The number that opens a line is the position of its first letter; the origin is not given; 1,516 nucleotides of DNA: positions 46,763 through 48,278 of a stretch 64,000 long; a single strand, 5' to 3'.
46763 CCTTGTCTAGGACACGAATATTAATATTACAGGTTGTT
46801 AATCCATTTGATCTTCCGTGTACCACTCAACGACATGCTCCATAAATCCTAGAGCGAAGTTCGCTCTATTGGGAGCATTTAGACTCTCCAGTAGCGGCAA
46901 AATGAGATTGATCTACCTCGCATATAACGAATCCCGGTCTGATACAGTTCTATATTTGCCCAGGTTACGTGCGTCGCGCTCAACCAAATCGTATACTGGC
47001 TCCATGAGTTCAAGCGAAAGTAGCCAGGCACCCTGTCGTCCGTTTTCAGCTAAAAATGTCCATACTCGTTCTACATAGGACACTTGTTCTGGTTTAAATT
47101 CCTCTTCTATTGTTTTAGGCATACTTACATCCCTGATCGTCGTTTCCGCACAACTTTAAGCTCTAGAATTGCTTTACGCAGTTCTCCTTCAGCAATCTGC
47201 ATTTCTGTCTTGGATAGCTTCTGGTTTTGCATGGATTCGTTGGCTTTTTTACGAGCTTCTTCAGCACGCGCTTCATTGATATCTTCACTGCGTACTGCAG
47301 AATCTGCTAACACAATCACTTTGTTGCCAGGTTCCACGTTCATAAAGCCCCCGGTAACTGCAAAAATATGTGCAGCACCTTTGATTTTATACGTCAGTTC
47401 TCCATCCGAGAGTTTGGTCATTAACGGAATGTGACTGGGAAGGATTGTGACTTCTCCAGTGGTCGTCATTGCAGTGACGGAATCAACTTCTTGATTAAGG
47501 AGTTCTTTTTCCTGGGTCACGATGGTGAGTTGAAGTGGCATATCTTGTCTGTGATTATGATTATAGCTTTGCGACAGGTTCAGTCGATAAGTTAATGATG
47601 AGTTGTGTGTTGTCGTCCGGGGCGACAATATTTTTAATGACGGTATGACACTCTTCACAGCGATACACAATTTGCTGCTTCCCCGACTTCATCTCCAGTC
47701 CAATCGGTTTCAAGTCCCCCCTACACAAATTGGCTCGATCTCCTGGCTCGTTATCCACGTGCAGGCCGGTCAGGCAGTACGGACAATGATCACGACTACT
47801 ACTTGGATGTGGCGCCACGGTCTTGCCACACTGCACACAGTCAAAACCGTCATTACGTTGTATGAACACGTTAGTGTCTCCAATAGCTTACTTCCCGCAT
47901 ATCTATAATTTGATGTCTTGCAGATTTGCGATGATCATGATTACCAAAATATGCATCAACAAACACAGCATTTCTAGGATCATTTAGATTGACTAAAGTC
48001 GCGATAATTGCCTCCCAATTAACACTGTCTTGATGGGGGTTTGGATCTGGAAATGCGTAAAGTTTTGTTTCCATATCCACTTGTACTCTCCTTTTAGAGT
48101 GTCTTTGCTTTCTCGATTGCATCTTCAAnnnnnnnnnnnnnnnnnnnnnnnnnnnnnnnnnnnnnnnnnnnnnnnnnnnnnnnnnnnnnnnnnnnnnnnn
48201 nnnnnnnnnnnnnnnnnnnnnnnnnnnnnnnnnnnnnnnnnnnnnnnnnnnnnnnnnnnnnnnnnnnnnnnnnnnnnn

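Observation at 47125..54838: ATP synthase operon interrupted by multiple small non-canonical ORFs, with an apparently split or minimal delta subunit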

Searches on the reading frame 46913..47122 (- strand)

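Call 39: search_protein_families(library=phrogs, max_evalue=0.1, proteins=[window:46913-47122:-])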
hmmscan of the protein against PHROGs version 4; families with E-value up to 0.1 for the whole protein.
window:46913-47122:- (69 aa): 1 family
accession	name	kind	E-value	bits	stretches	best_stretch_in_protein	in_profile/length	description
phrog_11031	-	unknown function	0.052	14.7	1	1-33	23-57/70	-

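Call 40: search_protein_families(library=padloc, max_evalue=0.1, proteins=[window:46913-47122:-])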
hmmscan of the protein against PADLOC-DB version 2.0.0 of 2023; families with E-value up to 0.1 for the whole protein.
window:46913-47122:- (69 aa): 0 families

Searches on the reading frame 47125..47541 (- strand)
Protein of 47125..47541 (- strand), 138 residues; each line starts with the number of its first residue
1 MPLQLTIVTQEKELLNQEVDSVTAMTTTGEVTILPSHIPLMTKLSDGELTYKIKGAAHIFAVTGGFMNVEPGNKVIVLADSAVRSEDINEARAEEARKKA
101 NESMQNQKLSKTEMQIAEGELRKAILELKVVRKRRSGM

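Call 49: find_encoding_contigs(protein=window:47125-47541:-, flank=9000, max_places=10)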
Protein window:47125-47541:- (138 aa): 1 contig read that carries it; 1 place shown.
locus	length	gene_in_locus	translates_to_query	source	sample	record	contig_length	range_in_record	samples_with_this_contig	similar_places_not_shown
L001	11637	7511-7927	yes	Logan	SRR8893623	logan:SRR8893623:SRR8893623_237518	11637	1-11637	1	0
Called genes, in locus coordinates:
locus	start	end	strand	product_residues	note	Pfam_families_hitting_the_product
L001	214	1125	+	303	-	PF00119:ATP-synt_A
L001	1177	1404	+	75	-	PF00137:ATP-synt_C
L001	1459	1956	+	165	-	PF00430:ATP-synt_B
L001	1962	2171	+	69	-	PF00213:OSCP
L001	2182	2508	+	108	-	-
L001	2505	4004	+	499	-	PF02874:ATP-synt_ab_N, PF00006:ATP-synt_ab, PF00306:ATP-synt_ab_C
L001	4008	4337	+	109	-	-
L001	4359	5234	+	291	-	PF00231:ATP-synt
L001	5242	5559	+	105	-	-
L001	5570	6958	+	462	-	PF02874:ATP-synt_ab_N, PF00006:ATP-synt_ab, PF22919:ATP-synt_VA_C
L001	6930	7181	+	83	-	-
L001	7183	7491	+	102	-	PF12647:RNHCP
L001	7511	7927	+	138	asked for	PF02823:ATP-synt_DE_N, PF00401:ATP-synt_DE (weak)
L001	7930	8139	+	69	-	-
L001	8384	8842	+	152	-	PF03449:GreA_GreB_N, PF01272:GreA_GreB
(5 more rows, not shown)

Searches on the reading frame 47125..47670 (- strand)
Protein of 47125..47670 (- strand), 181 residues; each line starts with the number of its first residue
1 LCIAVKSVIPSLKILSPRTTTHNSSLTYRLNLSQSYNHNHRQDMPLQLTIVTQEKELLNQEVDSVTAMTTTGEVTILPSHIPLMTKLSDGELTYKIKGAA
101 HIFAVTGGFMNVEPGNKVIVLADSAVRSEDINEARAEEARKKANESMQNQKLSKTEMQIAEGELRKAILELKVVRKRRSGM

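Call 3: search_protein_families(library=pfam, max_evalue=1, proteins=[window:47125-47670:-])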
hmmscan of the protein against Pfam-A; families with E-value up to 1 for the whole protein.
window:47125-47670:- (181 aa): 2 families
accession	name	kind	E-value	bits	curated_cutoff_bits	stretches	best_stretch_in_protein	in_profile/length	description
PF02823.21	ATP-synt_DE_N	-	1.8e-23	82.7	27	1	46-125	1-80/80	ATP synthase, Delta/Epsilon chain, beta-sandwich domain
PF00401.25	ATP-synt_DE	-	9.2e-07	29.4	24.6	1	129-174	1-46/47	ATP synthase, Delta/Epsilon chain, long alpha-helix domain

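Call 4: search_protein_families(library=ncbifam, max_evalue=1, proteins=[window:47125-47670:-])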
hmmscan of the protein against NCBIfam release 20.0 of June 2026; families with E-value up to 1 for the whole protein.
window:47125-47670:- (181 aa): 23 families
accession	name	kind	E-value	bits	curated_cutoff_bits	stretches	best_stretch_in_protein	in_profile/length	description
NF011322.0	PRK14735.1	equivalog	3e-36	124.4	202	1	44-178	1-133/139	F0F1 ATP synthase subunit epsilon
NF009980.0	PRK13446.1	equivalog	7e-33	113.4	129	1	45-176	4-133/136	F0F1 ATP synthase subunit epsilon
NF001847.0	PRK00571.1-4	equivalog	1.3e-30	105.9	135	1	46-179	4-136/139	F0F1 ATP synthase subunit epsilon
TIGR01216.1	ATP_synt_epsi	equivalog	2.7e-29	101.8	67.25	1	46-174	2-129/130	ATP synthase F1 subunit epsilon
NF001846.0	PRK00571.1-3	equivalog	5e-26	91.5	132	1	46-176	4-136/137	F0F1 ATP synthase subunit epsilon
NF009984.0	PRK13450.1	equivalog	4.3e-19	68.8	164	1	46-174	5-131/133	F0F1 ATP synthase subunit epsilon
NF001852.0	PRK00571.2-5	equivalog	2e-17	63.6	145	1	48-160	6-119/124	F0F1 ATP synthase subunit epsilon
NF001851.0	PRK00571.2-4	equivalog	6.2e-17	61.9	131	1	47-160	6-123/135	F0F1 ATP synthase subunit epsilon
NF009977.0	PRK13442.1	equivalog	3.3e-16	59.3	80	1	44-138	4-98/102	F0F1 ATP synthase subunit epsilon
NF009986.0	PRK13452.1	equivalog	7.3e-14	52.1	207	1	48-174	8-133/145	F0F1 ATP synthase subunit epsilon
NF009983.0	PRK13449.1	equivalog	3.5e-13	49.7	106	1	45-126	3-85/88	ATP synthase F1 subunit epsilon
NF011323.0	PRK14736.1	subfamily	2.8e-12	46.7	145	1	46-167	4-129/133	F0F1 ATP synthase subunit epsilon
NF009979.0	PRK13444.1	equivalog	6.7e-12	45.9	163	1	46-154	6-117/127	F0F1 ATP synthase subunit epsilon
NF009985.0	PRK13451.1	equivalog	7.5e-12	45.3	112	1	46-144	1-98/101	F0F1 ATP synthase subunit epsilon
NF009978.0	PRK13443.1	equivalog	1.3e-11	44.9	148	1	46-153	5-111/136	F0F1 ATP synthase subunit epsilon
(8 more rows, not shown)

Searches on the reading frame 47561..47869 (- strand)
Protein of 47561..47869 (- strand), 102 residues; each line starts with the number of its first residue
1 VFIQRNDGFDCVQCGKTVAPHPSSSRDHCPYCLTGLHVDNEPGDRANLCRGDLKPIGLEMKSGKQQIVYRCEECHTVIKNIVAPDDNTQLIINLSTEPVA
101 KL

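Call 3: search_protein_families(library=pfam, max_evalue=1, proteins=[window:47561-47869:-])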
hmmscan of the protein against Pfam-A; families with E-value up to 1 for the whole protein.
window:47561-47869:- (102 aa): 24 families
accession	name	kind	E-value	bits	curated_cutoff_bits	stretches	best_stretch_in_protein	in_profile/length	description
PF12647.12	RNHCP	-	1.9e-27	95.5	24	1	7-91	2-89/90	RNHCP domain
PF09723.15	Zn_ribbon_8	-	0.0017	18.7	34.4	0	9-32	6-32/41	Zinc ribbon domain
PF23783.1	Zn_ribbon_TiaS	-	0.0051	16.9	27.3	0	6-19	17-29/41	TiaS C-terminal zinc ribbon domain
PF14369.11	Zn_ribbon_19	-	0.0089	16.6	30.8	1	11-35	5-30/35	zinc-ribbon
PF07754.17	HVO_2753_ZBP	-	0.016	15.4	33.2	1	11-32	1-22/46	Small zinc finger protein HVO_2753-like, Zn-binding pocket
PF17283.8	Zn_ribbon_SprT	-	0.017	15.6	28.1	1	11-33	7-31/38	SprT-like zinc ribbon domain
PF23455.1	DUF7129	-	0.019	15.2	30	1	8-32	11-33/45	Domain of unknown function (DUF7129)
PF18439.7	zf_UBZ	-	0.03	14.4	25.6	0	7-21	1-15/32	Ubiquitin-Binding Zinc Finger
PF23145.1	Zf_2nd_IFT121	-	0.037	14.1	25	1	7-32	15-40/45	IFT121, second zinc finger domain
PF06221.18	zf-C2HC5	-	0.049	14.1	25.8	1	11-38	20-46/54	Putative zinc finger motif, C2HC5-type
PF12773.13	DZR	-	0.064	13.9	27.3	0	11-78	1-34/45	Double zinc ribbon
PF23458.2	DUF7130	-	0.065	13.6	35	0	61-76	46-61/89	Domain of unknown function (DUF7130)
PF00412.28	LIM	-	0.066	13.9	22.9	1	9-33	27-51/58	LIM domain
PF25207.1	DUF7837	-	0.087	13.3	27.8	0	59-79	25-45/47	Domain of unknown function (DUF7837)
PF22289.1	DmmA-like_C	-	0.091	13.2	27.4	1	11-38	4-30/44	Dimethylamine monooxygenase subunit DmmA-like, C-terminal domain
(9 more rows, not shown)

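Call 4: search_protein_families(library=ncbifam, max_evalue=1, proteins=[window:47561-47869:-])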
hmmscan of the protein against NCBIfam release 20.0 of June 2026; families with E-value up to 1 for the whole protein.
window:47561-47869:- (102 aa): 10 families
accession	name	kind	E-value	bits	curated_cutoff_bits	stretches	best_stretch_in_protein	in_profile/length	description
NF011481.0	PRK14890.1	equivalog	0.002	18.1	61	1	10-32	11-33/61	putative Zn-ribbon RNA-binding protein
NF001607.0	PRK00398.1-4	equivalog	0.0027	17.4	89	1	10-32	11-34/53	DNA-directed RNA polymerase subunit P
NF041909.1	HVO_2753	equivalog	0.0057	16.5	80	1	10-37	11-37/59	HVO_2753 family zinc finger protein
NF001605.0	PRK00398.1-2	equivalog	0.006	16.4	63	1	11-32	4-24/43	DNA-directed RNA polymerase subunit P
NF041374.1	GDCCVxC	domain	0.0073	16.5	40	1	59-79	15-35/58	GDCCVxC domain-containing (seleno)protein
NF001608.0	PRK00398.1-6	equivalog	0.017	14.9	84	1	10-32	5-27/46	DNA-directed RNA polymerase subunit P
TIGR02605.1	CxxC_CxxC_SSSS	subfamily_domain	0.064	13.3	31.3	0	69-86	6-23/52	FmdB family zinc ribbon protein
NF033497.1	rubre_like_arch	subfamily_domain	0.087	12.6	32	0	10-32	2-22/34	rubrerythrin-like domain-containing protein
NF048018.1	IS256_N_4Cys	domain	0.4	11.4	27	0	62-75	17-28/31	transposase-like zinc-binding domain-containing protein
TIGR00319.1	desulf_FeS4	domain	0.84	9.4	36.05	0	66-79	5-18/34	desulfoferrodoxin FeS4 iron-binding domain-containing protein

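Call 39: search_protein_families(library=phrogs, max_evalue=0.1, proteins=[window:47561-47869:-])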
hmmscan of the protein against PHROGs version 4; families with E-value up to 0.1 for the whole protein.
window:47561-47869:- (102 aa): 4 families
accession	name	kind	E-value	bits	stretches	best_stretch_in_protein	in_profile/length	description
phrog_1305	-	DNA, RNA and nucleotide metabolism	0.015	15.7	1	11-83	19-64/226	DNA binding protein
phrog_23937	-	unknown function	0.023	15.7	1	10-34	30-50/63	-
phrog_1271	-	DNA, RNA and nucleotide metabolism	0.061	13.7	1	11-79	180-223/361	HNH endonuclease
phrog_25572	-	unknown function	0.08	13.7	0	68-84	6-22/45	-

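Call 40: search_protein_families(library=padloc, max_evalue=0.1, proteins=[window:47561-47869:-])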
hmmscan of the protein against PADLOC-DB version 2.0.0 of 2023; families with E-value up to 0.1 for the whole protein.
window:47561-47869:- (102 aa): 0 families

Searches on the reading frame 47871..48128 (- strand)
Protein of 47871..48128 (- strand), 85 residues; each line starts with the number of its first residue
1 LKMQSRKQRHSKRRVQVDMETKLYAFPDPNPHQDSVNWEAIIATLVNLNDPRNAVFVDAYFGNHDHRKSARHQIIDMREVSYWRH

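Call 3: search_protein_families(library=pfam, max_evalue=1, proteins=[window:47871-48128:-])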
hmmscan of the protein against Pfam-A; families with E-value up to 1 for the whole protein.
window:47871-48128:- (85 aa): 1 family
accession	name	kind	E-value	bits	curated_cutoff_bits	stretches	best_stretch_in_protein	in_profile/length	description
PF12771.13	SusD-like_2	-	0.089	12.1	27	1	34-62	237-267/415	Starch-binding associating with outer membrane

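Call 4: search_protein_families(library=ncbifam, max_evalue=1, proteins=[window:47871-48128:-])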
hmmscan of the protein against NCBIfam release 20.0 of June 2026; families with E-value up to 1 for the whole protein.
window:47871-48128:- (85 aa): 0 families

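Call 39: search_protein_families(library=phrogs, max_evalue=0.1, proteins=[window:47871-48128:-])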
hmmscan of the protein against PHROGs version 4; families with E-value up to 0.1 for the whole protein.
window:47871-48128:- (85 aa): 0 families

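Call 40: search_protein_families(library=padloc, max_evalue=0.1, proteins=[window:47871-48128:-])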
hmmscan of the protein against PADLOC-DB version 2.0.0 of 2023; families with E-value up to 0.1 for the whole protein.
window:47871-48128:- (85 aa): 0 families
